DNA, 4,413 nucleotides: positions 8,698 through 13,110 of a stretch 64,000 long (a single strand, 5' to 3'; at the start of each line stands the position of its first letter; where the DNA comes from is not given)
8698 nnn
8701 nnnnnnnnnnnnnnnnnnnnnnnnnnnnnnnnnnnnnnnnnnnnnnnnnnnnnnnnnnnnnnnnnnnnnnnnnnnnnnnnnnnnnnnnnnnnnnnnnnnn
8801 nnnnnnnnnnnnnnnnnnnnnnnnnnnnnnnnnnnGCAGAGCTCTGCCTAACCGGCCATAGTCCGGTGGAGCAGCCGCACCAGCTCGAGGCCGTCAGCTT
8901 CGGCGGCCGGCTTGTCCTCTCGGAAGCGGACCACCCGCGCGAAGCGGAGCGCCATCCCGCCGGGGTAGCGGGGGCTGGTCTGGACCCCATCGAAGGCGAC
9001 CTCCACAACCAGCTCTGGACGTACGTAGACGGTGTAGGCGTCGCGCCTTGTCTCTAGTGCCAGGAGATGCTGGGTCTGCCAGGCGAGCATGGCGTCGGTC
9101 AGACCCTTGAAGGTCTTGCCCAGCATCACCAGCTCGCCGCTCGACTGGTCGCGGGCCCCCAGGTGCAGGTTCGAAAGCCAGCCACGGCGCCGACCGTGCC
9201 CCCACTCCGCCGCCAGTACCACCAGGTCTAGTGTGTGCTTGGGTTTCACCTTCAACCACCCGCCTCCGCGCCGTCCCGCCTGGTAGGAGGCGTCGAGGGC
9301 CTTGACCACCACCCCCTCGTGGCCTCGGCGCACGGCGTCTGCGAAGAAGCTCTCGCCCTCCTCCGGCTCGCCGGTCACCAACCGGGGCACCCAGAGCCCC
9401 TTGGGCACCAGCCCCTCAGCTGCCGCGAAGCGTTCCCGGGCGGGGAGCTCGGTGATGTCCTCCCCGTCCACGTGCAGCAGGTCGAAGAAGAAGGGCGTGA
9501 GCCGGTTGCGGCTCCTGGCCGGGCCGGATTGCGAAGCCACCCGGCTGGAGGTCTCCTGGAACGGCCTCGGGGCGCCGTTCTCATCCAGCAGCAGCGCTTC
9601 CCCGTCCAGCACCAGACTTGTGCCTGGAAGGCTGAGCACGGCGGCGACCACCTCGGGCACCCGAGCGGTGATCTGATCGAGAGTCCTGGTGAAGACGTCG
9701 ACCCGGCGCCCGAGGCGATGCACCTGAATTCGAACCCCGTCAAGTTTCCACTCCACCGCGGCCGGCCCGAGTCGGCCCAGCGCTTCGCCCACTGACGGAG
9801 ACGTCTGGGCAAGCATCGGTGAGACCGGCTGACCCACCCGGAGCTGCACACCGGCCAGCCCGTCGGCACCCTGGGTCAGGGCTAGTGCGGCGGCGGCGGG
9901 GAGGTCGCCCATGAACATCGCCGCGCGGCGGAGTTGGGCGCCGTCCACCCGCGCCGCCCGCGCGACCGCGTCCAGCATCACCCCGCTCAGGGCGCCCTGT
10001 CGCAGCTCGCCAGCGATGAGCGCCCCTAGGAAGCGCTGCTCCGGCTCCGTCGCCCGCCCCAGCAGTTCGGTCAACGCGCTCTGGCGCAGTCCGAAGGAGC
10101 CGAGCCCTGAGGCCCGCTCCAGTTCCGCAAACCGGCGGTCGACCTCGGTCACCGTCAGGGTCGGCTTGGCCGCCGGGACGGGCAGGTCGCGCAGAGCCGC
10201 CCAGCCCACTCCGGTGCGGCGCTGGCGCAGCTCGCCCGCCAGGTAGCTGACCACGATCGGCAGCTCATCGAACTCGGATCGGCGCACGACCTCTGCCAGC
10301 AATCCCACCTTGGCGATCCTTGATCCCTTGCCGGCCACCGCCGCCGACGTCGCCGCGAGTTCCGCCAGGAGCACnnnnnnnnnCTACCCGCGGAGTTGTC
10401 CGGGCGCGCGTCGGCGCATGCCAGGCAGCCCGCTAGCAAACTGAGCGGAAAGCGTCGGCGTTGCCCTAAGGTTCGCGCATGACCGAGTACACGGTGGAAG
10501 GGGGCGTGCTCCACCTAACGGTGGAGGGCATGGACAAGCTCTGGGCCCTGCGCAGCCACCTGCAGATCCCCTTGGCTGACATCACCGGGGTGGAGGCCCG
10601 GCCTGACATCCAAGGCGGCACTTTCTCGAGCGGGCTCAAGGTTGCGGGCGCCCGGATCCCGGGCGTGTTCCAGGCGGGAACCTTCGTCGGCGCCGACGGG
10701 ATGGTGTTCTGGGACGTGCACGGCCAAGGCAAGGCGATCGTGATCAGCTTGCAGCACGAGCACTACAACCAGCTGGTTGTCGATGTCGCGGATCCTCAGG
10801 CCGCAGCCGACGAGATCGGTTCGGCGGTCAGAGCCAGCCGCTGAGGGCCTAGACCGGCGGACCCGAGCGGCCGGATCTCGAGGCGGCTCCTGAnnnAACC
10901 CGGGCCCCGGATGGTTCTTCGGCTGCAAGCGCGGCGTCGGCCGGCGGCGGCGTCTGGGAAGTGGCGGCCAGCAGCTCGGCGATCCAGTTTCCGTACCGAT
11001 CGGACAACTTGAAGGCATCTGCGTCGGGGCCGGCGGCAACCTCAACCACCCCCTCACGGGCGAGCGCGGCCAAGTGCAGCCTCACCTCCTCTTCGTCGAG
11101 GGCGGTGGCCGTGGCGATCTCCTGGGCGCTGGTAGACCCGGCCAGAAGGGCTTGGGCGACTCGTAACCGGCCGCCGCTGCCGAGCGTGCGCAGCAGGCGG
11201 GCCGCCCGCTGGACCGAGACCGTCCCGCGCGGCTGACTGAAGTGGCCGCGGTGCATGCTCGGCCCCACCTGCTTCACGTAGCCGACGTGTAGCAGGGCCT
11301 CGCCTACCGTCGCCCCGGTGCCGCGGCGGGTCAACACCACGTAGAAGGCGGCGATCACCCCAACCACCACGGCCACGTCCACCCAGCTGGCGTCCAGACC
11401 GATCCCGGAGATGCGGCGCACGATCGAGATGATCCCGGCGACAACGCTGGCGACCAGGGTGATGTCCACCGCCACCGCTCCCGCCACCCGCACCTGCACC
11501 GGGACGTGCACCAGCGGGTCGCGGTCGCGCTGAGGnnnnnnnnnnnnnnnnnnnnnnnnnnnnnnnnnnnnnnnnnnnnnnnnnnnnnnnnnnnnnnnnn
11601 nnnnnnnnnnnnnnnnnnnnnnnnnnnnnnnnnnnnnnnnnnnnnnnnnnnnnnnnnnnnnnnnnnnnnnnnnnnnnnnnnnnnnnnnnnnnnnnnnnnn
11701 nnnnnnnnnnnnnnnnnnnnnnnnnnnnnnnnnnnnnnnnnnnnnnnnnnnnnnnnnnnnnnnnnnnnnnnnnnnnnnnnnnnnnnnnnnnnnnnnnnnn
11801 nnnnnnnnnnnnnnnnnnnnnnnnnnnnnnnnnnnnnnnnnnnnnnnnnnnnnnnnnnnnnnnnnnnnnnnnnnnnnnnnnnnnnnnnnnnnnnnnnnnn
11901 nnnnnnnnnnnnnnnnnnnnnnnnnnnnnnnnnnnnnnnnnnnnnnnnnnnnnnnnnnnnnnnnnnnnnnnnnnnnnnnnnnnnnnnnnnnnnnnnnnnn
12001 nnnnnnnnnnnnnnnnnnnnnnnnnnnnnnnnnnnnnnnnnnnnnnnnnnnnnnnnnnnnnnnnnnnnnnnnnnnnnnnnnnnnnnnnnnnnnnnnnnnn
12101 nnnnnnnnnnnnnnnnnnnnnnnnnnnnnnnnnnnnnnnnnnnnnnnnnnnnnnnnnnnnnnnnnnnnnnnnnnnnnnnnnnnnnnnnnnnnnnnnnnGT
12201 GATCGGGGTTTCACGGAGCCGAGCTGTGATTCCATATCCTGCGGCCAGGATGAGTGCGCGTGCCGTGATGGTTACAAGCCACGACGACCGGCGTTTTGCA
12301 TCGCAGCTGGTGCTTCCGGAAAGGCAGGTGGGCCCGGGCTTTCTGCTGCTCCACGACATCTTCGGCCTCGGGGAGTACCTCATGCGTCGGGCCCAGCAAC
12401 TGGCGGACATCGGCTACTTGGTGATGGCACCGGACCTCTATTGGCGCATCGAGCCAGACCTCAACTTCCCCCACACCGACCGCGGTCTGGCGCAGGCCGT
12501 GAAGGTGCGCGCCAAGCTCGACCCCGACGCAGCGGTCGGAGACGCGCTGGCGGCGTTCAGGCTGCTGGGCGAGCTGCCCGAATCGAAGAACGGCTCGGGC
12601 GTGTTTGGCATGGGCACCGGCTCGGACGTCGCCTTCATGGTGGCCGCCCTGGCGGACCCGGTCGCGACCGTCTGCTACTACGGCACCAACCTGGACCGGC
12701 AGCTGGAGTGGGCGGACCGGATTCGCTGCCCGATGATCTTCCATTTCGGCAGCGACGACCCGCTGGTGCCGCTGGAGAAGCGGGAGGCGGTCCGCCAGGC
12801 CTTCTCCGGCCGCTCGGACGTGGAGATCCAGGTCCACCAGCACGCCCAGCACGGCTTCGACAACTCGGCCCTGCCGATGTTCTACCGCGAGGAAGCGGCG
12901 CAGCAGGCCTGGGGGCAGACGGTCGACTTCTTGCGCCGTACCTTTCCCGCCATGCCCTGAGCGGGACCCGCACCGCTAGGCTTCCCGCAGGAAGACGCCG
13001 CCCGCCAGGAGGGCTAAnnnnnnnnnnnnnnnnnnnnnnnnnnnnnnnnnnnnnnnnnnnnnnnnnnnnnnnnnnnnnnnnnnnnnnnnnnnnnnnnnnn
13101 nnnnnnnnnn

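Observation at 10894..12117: DedA-family membrane protein fused to a cytoplasmic ArsR-like winged-helix domain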

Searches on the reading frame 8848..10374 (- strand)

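Call 74: search_protein_families(library=pfam, proteins=[window:8848-10374:-], max_evalue=0.001)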
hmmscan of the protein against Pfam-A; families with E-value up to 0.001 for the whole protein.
window:8848-10374:- (508 aa): 4 families
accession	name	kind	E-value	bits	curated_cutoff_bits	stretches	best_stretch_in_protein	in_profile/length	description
PF01068.26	DNA_ligase_A_M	-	2e-40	139.1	26.2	1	186-377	1-204/204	ATP dependent DNA ligase domain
PF04679.21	DNA_ligase_A_C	-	1.1e-15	58.2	27.5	1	396-488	1-94/94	ATP dependent DNA ligase C terminal region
PF04675.19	DNA_ligase_A_N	-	1.6e-11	45.1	24.6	1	68-138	104-174/174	DNA ligase N terminus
PF09414.15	RNA_ligase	-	4.3e-06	27.4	27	1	206-377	4-171/171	RNA ligase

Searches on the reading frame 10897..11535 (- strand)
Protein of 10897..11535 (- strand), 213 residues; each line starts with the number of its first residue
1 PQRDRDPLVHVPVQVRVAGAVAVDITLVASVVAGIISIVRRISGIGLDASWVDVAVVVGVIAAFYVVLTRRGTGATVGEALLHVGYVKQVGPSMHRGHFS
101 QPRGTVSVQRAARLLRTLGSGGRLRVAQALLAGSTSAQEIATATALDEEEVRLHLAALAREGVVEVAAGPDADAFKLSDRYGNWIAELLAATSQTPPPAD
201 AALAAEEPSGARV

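Call 33: find_homologous_proteins(query=window:10897-11535:-, max_evalue=0.001)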
Query window:10897-11535:-: 8000 candidates shared short words with the query, none scored E <= 0.001.

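Call 55: search_protein_representatives(alignment_id=A2)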
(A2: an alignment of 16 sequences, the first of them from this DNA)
Query: 16 sequences, 193 profile positions. Proteins with E-value up to 0.001 (for the whole library): 12031; up to 1e-10: 67; up to 1e-30: 15. The best 150 are listed.
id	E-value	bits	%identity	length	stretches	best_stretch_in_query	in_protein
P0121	2.6e-61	223.1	-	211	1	6-190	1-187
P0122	2.0e-59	216.9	-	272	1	1-188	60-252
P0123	2.1e-58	213.6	-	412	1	1-188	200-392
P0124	4.1e-57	209.3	-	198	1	8-189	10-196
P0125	3.6e-55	203.0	-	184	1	10-185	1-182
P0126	1.7e-53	197.5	-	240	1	2-190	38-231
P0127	3.2e-40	154.2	-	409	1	5-189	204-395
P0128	1.0e-38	149.3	-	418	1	3-189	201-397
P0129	1.3e-37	145.8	-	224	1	18-189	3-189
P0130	1.1e-35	139.4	-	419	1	2-190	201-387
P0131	4.7e-34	134.1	-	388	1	2-177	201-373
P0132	5.5e-33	130.6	-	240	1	1-89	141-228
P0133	1.0e-32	129.8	-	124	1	1-96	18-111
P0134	1.8e-32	128.9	-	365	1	1-91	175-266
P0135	4.6e-31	124.4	-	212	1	6-190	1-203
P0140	2.6e-27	112.1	-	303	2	5-89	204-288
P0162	5.0e-14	68.8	-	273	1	7-83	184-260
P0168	4.9e-13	65.6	-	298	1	3-89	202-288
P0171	2.1e-12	63.5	-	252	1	8-89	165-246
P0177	2.6e-11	59.9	-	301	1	4-89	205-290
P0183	6.5e-11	58.6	-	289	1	12-82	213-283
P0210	1.1e-09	54.6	-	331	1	5-95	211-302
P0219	2.0e-09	53.8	-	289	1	2-83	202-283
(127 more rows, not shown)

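Call 56: search_protein_families(library=pfam, proteins=[P0134, P0140, P0168, P0177, P0183, P0210, P0219, P0162, P0171, P0132], max_evalue=0.1)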
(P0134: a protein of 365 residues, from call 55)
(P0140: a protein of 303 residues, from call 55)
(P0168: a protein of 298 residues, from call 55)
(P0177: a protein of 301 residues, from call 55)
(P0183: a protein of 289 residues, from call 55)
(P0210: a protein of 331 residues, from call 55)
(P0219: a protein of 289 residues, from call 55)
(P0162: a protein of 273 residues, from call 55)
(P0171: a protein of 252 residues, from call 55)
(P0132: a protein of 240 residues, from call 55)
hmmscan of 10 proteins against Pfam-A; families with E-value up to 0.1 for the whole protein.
P0134 (365 aa): 1 family
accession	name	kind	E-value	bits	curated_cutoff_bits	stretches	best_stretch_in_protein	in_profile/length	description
PF09335.16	VTT_dom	-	2.3e-18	67.3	33.9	1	8-132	2-122/123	VTT domain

P0140 (303 aa): 1 family
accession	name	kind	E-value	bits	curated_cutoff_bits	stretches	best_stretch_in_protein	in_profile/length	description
PF09335.16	VTT_dom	-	3.9e-15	56.8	33.9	1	33-157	2-122/123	VTT domain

P0168 (298 aa): 1 family
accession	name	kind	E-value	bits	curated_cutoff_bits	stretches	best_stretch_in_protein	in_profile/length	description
PF09335.16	VTT_dom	-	3.1e-13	50.7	33.9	1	32-156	2-122/123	VTT domain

P0177 (301 aa): 1 family
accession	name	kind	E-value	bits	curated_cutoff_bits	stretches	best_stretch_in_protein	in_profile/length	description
PF09335.16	VTT_dom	-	9.2e-11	42.7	33.9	1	32-157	1-122/123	VTT domain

P0183 (289 aa): 1 family
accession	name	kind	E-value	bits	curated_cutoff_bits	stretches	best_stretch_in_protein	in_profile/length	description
PF09335.16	VTT_dom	-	1.2e-14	55.2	33.9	1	32-156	1-121/123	VTT domain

P0210 (331 aa): 1 family
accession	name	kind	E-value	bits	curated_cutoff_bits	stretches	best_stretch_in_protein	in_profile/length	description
PF09335.16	VTT_dom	-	3.9e-14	53.6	33.9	1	33-156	2-121/123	VTT domain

P0219 (289 aa): 1 family
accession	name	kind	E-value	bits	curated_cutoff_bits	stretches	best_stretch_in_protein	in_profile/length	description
PF09335.16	VTT_dom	-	2e-13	51.3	33.9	1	37-157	6-122/123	VTT domain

P0162 (273 aa): 1 family
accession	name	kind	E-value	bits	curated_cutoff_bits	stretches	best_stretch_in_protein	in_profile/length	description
PF09335.16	VTT_dom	-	8.5e-09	36.4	33.9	1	20-135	5-122/123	VTT domain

P0171 (252 aa): 1 family
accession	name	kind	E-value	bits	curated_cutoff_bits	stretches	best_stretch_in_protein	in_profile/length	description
PF09335.16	VTT_dom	-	3.6e-13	50.5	33.9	1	2-114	7-121/123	VTT domain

P0132 (240 aa): 1 family
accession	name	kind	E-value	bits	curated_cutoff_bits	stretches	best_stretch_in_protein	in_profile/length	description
PF09335.16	VTT_dom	-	2e-13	51.3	33.9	1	2-98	25-122/123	VTT domain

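Call 58: list_cluster_members(proteins=[P0140, P0168, P0177, P0210, P0219, P0183, P0123, P0127, P0131])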
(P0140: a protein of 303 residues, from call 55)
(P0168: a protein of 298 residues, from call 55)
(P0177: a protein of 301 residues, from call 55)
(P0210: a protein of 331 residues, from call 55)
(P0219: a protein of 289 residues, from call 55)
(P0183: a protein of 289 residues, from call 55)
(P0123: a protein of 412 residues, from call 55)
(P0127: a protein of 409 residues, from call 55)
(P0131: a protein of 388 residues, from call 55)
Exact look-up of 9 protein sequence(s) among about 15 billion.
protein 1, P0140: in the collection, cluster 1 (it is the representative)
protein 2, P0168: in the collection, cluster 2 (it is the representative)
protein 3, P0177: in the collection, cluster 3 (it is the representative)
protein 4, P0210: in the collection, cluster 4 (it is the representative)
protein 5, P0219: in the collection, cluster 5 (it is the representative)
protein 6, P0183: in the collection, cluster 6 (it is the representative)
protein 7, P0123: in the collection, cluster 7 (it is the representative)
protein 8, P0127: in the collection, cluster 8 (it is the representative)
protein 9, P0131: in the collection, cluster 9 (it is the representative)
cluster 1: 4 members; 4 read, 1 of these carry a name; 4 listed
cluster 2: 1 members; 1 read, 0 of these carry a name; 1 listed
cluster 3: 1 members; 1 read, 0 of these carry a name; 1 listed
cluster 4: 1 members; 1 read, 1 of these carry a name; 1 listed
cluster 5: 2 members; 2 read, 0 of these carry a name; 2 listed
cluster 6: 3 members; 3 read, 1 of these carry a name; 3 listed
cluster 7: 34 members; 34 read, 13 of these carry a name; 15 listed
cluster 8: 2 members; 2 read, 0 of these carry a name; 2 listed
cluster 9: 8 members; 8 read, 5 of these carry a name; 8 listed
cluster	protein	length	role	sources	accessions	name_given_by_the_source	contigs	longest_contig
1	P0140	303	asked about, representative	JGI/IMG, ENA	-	-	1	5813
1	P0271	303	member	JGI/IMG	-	membrane protein DedA with SNARE-associated domain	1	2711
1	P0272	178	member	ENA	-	-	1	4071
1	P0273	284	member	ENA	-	-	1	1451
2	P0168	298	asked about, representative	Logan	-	-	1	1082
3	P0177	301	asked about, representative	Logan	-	-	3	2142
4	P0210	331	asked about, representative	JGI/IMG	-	membrane protein DedA with SNARE-associated domain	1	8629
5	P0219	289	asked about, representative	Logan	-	-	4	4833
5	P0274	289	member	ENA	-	-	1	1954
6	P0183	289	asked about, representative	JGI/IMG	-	-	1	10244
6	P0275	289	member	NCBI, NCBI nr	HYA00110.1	MAG TPA: VTT domain-containing protein [Candidatus Binatia bacterium] | VTT domain-containing protein [Candidatus Binatia bacterium]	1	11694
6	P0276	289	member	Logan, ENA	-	-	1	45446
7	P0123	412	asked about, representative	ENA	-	-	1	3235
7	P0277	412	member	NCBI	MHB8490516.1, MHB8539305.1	MAG: VTT domain-containing protein [Candidatus Dormibacteria bacterium]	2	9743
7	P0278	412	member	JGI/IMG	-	membrane-associated protein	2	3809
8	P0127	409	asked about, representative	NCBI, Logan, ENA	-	-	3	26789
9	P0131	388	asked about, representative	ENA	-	-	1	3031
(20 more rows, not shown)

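Call 78: find_homologous_proteins(query=P0183, max_evalue=1e-10)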
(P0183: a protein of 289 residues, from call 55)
Query P0183 (289 aa): 26 proteins with E <= 1e-10 among 8000 candidates.
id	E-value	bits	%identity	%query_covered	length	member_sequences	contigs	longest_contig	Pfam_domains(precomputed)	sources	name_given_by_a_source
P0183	3.6e-175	600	100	100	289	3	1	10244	PF09335.17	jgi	-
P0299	4.9e-92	327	58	100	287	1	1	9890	PF09335.17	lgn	-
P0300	1.1e-87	313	58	99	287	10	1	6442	PF09335.17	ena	-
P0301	1.6e-63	233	46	98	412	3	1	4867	PF09335.17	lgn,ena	-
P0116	2.0e-60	223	46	94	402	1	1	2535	PF12840.14,PF09335.17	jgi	jgi:membrane-associated protein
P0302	3.2e-60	223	45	98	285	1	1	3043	PF09335.17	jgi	jgi:membrane-associated protein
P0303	1.4e-59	220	46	98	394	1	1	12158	PF09335.17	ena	-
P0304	1.5e-59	220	46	98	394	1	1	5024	PF09335.17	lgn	-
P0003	5.5e-57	212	45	98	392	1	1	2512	PF09335.17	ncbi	ncbi:MAG: VTT domain-containing protein, partial [Candidatus Dormibacteria bacterium]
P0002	2.8e-56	210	44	98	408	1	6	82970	PF12840.14,PF09335.17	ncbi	ncbi:MAG: VTT domain-containing protein [Candidatus Dormibacteria bacterium]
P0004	6.1e-56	208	44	98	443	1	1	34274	PF12840.14,PF09335.17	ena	-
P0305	1.2e-55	208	45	98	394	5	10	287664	PF09335.17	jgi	jgi:membrane protein DedA with SNARE-associated domain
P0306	1.6e-55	207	44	90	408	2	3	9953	PF09335.17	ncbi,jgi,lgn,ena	-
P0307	3.2e-55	206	44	98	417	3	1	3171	PF09335.17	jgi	jgi:membrane protein DedA with SNARE-associated domain/DNA-binding transcriptional ArsR family regul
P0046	3.3e-51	193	43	98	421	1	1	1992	PF09335.17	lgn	-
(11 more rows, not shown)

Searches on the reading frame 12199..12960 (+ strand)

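Call 74: search_protein_families(library=pfam, proteins=[window:12199-12960:+], max_evalue=0.001)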
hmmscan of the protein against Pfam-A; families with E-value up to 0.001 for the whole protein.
window:12199-12960:+ (253 aa): 1 family
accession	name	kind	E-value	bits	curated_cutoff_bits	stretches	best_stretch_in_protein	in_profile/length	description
PF01738.24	DLH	-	2.9e-34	119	21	1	35-247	3-215/217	Dienelactone hydrolase family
